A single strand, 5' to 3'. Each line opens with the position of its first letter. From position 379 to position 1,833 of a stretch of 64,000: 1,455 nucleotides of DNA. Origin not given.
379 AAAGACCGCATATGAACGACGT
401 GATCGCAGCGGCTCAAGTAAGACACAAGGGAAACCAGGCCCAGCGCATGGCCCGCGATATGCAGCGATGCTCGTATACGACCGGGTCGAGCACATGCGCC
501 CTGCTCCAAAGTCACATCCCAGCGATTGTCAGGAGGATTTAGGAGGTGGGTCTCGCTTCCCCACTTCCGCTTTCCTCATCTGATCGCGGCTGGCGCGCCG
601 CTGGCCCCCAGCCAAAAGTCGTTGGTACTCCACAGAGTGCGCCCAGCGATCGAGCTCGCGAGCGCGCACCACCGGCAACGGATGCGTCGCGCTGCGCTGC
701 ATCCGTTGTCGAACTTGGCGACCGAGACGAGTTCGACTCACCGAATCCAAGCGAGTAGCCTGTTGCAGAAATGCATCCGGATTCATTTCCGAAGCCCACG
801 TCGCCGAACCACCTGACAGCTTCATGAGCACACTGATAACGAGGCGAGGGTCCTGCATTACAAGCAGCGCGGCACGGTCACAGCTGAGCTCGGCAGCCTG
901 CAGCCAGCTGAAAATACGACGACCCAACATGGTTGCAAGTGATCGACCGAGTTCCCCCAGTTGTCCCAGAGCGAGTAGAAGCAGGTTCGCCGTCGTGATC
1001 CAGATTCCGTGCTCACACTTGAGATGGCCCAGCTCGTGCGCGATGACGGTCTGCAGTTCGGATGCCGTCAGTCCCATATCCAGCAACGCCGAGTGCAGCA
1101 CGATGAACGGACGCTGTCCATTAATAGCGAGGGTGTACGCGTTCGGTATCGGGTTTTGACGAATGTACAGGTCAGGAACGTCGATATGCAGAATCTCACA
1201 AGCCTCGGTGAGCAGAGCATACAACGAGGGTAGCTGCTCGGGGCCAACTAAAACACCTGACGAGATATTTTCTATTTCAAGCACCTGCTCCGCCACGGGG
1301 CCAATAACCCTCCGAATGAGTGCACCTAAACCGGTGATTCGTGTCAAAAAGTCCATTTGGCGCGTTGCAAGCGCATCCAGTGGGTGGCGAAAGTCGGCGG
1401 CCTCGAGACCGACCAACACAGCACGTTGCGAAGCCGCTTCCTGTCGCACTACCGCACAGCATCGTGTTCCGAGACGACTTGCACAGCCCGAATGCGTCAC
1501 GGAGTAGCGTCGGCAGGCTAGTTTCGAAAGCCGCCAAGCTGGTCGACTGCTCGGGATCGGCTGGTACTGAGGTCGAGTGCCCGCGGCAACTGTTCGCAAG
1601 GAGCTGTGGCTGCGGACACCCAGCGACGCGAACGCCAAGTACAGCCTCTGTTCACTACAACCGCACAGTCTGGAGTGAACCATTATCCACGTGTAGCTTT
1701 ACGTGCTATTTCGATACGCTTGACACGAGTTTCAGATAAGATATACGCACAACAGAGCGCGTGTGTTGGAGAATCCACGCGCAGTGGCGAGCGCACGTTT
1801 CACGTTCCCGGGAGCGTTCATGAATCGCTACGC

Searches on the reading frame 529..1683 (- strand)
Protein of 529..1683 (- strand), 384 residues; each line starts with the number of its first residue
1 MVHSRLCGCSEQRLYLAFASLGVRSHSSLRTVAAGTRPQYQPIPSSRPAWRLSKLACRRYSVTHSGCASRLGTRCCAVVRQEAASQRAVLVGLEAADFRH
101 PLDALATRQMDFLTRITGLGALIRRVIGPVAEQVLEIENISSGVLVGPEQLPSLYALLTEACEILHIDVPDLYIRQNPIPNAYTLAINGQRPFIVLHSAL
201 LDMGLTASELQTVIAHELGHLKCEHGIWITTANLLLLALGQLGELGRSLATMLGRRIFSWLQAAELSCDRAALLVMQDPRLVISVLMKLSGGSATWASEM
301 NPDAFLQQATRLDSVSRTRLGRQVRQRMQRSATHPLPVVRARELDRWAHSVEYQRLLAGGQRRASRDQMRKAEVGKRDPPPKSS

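Call 31: find_encoding_contigs(protein=P0112, flank=6000, max_places=6)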
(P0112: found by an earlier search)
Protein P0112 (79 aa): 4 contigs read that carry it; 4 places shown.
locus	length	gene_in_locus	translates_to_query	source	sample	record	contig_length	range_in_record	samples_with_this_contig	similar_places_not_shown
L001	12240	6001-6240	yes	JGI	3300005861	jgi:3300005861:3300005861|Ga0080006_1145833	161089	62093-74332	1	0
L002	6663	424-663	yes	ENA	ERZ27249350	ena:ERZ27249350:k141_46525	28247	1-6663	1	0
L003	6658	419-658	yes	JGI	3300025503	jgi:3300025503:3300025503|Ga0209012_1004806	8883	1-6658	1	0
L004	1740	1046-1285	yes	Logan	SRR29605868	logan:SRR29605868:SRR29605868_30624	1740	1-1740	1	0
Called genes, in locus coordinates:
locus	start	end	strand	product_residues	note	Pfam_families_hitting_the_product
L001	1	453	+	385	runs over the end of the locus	PF00022:Actin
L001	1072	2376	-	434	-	PF01040:UbiA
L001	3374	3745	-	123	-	-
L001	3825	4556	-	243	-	-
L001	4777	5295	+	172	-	-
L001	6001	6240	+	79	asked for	-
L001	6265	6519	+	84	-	-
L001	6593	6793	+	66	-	-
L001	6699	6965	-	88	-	-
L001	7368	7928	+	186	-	-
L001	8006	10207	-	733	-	PF00270:DEAD, PF04851:ResIII (weak), PF00271:Helicase_C, PF13959:CTE_SPB4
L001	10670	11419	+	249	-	PF00237:Ribosomal_L22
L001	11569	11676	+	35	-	-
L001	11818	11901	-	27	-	-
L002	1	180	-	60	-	?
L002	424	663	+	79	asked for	-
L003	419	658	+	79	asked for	-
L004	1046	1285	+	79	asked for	-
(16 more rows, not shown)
